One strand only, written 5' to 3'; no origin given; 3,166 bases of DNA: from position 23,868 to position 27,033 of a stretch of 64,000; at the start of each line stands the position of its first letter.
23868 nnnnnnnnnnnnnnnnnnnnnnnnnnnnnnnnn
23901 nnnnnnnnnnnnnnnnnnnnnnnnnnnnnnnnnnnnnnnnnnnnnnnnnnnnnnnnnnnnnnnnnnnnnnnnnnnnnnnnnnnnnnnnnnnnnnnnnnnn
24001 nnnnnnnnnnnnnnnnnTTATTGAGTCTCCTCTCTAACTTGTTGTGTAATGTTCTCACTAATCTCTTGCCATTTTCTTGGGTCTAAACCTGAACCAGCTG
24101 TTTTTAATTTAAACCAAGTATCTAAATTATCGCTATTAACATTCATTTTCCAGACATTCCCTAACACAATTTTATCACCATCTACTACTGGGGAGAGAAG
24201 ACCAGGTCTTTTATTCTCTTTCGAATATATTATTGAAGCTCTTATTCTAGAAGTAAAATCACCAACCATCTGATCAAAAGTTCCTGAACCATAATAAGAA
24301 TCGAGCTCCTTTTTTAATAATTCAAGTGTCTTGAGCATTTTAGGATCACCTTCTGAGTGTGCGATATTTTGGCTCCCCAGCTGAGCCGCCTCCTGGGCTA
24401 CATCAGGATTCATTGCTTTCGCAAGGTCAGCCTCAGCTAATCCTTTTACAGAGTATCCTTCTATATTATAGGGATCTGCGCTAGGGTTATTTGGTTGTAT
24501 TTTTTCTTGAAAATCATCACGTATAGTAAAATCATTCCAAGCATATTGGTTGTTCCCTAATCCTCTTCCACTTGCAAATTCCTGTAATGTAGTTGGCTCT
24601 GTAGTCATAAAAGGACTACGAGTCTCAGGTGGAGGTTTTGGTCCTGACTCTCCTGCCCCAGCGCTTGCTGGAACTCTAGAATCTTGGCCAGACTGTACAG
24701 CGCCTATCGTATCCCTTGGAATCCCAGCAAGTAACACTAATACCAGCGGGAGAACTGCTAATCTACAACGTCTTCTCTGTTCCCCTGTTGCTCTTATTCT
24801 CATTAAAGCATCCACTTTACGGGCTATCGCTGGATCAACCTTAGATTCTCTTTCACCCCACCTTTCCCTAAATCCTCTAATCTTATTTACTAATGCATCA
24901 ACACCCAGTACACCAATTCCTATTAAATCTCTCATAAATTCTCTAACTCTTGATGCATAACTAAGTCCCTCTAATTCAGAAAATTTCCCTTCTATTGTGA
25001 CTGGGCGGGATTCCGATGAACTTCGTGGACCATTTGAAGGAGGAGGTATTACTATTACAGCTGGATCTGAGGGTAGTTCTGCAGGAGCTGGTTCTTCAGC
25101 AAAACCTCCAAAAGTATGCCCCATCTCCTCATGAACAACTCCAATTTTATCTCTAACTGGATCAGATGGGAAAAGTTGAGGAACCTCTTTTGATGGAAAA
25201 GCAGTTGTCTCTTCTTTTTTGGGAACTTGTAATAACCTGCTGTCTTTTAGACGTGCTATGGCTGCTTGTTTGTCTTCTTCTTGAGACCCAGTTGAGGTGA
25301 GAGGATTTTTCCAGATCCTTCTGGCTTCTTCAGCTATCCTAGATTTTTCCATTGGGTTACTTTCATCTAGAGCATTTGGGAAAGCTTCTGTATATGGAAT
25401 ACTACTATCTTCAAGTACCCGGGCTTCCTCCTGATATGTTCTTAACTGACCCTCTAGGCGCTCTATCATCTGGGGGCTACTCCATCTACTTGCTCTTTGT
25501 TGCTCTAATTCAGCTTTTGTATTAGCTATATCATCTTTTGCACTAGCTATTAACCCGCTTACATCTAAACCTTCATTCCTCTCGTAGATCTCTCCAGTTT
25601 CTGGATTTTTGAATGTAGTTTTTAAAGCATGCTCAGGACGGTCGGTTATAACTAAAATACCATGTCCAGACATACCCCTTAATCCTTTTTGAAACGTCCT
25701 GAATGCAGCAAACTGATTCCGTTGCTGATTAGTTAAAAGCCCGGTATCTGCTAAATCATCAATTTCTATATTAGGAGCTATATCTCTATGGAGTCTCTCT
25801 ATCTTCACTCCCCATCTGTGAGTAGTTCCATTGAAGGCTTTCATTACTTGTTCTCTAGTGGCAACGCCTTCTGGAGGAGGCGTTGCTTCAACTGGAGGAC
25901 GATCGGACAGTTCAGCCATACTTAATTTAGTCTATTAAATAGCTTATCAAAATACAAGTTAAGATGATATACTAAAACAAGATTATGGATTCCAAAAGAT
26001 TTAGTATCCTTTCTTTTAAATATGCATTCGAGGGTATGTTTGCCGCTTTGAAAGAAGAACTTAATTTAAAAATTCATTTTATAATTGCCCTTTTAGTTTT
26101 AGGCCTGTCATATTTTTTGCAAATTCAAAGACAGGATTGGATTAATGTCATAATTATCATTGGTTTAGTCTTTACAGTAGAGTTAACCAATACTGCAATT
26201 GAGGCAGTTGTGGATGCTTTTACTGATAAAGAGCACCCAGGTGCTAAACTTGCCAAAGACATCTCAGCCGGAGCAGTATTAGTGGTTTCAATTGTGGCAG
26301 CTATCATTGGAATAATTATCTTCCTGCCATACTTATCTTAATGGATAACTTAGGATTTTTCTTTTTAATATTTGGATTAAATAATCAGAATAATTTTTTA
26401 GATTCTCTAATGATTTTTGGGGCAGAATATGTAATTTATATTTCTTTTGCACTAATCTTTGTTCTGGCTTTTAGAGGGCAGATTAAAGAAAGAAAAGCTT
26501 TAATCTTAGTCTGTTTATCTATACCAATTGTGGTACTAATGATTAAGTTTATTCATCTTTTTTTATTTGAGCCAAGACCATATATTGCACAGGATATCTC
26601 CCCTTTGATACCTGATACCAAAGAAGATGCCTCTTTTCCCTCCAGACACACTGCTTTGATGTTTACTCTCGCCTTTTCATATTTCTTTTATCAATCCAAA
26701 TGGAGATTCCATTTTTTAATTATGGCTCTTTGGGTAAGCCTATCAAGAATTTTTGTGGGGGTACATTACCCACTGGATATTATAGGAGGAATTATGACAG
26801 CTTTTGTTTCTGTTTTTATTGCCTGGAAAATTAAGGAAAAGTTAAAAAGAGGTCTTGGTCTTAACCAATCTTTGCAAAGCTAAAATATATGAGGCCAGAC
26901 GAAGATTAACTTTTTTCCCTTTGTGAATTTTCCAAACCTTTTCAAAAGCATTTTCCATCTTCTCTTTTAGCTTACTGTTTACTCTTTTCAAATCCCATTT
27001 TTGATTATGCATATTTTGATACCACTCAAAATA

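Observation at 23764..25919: GC-rich two-gene insert (633-aa HExxH protein plus 84-aa acidic protein) between purF and dgkA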

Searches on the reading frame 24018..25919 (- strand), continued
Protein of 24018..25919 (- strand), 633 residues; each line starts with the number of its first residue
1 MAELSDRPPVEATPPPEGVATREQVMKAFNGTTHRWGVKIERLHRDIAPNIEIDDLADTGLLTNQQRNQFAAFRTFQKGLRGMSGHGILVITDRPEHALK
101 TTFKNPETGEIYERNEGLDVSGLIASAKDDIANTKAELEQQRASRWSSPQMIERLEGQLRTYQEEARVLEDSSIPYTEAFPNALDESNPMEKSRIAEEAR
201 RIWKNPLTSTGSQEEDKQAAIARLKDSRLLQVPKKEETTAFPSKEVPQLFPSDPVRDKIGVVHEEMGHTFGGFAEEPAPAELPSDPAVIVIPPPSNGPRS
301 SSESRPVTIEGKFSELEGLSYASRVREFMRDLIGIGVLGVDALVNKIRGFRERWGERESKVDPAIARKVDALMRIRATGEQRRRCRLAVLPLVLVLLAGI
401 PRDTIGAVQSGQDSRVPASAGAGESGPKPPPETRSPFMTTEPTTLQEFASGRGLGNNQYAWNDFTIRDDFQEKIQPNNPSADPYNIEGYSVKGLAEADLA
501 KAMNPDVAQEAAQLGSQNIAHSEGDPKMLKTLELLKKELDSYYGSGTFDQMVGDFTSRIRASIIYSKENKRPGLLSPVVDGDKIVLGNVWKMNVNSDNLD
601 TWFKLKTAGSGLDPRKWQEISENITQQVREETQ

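Call 69: search_protein_families(library=pfam, proteins=[P0004, P0016, P0017, P0019, P0020], max_evalue=5)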
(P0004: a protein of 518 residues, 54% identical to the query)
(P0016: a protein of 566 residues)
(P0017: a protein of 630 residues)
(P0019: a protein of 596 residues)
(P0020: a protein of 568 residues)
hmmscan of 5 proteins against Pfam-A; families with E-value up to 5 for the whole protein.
P0004 (518 aa): 1 family
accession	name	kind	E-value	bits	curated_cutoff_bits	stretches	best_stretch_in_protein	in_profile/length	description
PF24334.1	DUF7502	-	0.01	15.7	27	1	476-513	100-136/281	Family of unknown function (DUF7502)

P0016 (566 aa): 1 family
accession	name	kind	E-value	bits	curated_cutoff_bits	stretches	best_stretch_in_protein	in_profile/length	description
PF11439.13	T3SchapCesA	-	0.17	12.5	29.1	1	329-349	39-61/95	Type III secretion system filament chaperone CesA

P0017 (630 aa): 0 families

P0019 (596 aa): 3 families
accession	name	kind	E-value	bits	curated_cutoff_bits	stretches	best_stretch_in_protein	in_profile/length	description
PF04778.17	LMP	-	0.12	12.7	26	1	294-364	14-85/158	LMP repeated region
PF22794.1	jr-ZPR1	-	0.13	12.6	27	1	119-185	35-97/125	ZPR1 jelly-roll domain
PF20711.2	DUF6825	-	0.15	12.9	27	0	54-74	28-48/105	Family of unknown function (DUF6825)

P0020 (568 aa): 0 families

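Call 74: search_dna_similar(query=window:24018-25919:-, collection=phages, mode=protein, max_evalue=0.001, max_rows=10)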
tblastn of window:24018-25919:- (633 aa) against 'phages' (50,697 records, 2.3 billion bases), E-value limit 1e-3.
No match.

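Call 75: search_dna_similar(query=window:24018-25919:-, collection=plasmids, mode=protein, max_evalue=0.001, max_rows=10)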
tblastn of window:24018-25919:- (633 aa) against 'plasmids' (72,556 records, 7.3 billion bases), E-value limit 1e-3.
No match.
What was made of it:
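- On Recently acquired genomic island: No phage or plasmid matches (calls 74, 75).
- No phage or plasmid homologues (calls 74, 75).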

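Call 90: search_protein_families(library=pfam, alignment_id=A3, max_evalue=1)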
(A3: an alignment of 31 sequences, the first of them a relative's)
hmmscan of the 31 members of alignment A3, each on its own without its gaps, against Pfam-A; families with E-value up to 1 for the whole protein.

A. member 1, P0001 (633 aa): 2 families
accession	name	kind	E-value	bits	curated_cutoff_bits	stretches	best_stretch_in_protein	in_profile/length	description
PF03704.23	BTAD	-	0.11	13.3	22.1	1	183-232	16-65/146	Bacterial transcriptional activator domain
PF20492.3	ERM_helical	-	0.36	11.3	40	1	134-222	18-106/120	Ezrin/radixin/moesin, alpha-helical domain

B. families by the number of members that match (of 31 scanned): 22 families
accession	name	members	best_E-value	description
PF24334.1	DUF7502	1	0.01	Family of unknown function (DUF7502)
PF19908.4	DUF6381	1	0.01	Family of unknown function (DUF6381)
PF01388.27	ARID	1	0.053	ARID/BRIGHT DNA binding domain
PF17944.6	Arg_decarbox_C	1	0.059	Arginine decarboxylase C-terminal helical extension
PF12277.13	DUF3618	1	0.062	Protein of unknown function (DUF3618)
PF23794.1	Phage_Gp84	1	0.069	Mycobacterium phage Gp84-like protein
PF25566.1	RIMB1_N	1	0.097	RIMB1-like, N-terminal domain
PF16634.10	APC_u13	1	0.1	Unstructured region on APC between APC_crr and SAMP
PF03704.23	BTAD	1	0.11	Bacterial transcriptional activator domain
PF04778.17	LMP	1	0.12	LMP repeated region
PF21607.2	FabD_helical_ins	1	0.12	[Acyl-carrier-protein] S-malonyltransferase, inserted helical domain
PF22794.1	jr-ZPR1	1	0.13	ZPR1 jelly-roll domain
PF17959.7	EF-hand_14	1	0.14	EF-hand domain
PF20711.2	DUF6825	1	0.15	Family of unknown function (DUF6825)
PF11439.13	T3SchapCesA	1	0.17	Type III secretion system filament chaperone CesA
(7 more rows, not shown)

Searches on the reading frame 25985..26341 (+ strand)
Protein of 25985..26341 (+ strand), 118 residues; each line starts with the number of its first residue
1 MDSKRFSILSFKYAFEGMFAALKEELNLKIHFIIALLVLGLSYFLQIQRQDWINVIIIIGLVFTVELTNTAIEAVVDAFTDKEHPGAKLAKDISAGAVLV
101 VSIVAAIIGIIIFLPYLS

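Call 4: search_protein_families(library=pfam, proteins=[window:25985-26341:+], max_evalue=1)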
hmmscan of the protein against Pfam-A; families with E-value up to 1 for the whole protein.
window:25985-26341:+ (118 aa): 3 families
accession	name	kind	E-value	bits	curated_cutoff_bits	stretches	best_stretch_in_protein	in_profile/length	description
PF01219.24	DAGK_prokar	-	7.1e-34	116.2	22.3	1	12-113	1-102/102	Prokaryotic diacylglycerol kinase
PF16212.11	PhoLip_ATPase_C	-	0.037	14.2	28.3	1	30-110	156-238/251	Phospholipid-translocating P-type ATPase C-terminal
PF03408.20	Foamy_virus_ENV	-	0.16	10.1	27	1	26-75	65-114/982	Foamy virus envelope protein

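Call 78: find_related_loci(query=window:25985-26338:+, collection=metagenome_contigs, flank=6000)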
Query window:25985-26338:+ (118 aa) in metagenome_contigs; peptide patterns used: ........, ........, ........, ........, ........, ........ (x = any residue, [..] = any of these).
600 stretches matched a pattern (row limit reached: there are more); 126 encode a relative of the query (tblastn E <= 1e-3); the best 80 are kept; 80 distinct loci.
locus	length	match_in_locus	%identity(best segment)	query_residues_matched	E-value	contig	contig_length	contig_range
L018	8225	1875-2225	79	1-117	2e-59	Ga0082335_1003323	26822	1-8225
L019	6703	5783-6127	76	4-118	7e-56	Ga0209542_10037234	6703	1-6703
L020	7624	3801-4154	70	1-118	2e-51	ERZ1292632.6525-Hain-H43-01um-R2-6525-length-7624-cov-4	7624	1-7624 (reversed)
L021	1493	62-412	66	1-117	3e-50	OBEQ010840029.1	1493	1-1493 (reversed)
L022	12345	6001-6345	67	4-118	1e-48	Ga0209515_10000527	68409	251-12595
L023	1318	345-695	69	1-117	1e-50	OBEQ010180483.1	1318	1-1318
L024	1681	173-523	66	1-117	7e-50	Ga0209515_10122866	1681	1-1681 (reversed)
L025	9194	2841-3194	64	1-118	6e-49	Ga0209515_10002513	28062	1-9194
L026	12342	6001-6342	70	3-116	3e-47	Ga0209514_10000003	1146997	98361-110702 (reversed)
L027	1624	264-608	69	3-117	7e-48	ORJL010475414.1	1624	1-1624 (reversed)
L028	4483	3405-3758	66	1-118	6e-47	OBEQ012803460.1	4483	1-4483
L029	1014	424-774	62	1-117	1e-48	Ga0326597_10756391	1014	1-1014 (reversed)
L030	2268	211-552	67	3-117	2e-46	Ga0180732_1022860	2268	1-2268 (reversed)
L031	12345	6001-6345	67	3-117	3e-46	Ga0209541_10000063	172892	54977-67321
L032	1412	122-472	64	1-117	3e-47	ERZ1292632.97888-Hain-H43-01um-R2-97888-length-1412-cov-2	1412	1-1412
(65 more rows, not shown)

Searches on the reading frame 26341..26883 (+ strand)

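Call 4: search_protein_families(library=pfam, proteins=[window:26341-26883:+], max_evalue=1)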
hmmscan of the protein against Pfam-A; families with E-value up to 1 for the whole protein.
window:26341-26883:+ (180 aa): 4 families
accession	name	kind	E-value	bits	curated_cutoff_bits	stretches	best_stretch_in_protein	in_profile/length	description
PF01569.27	PAP2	-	5.6e-20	71.9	27.2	1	54-168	2-128/130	PAP2 superfamily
PF14378.12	PAP2_3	-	8.2e-09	36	27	1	93-158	119-188/190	PAP2 superfamily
PF09843.14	DUF2070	-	0.016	14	30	1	13-175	30-186/561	Predicted membrane protein (DUF2070)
PF06836.17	DUF1240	-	0.017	16.2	24.3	1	107-167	11-71/95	Protein of unknown function (DUF1240)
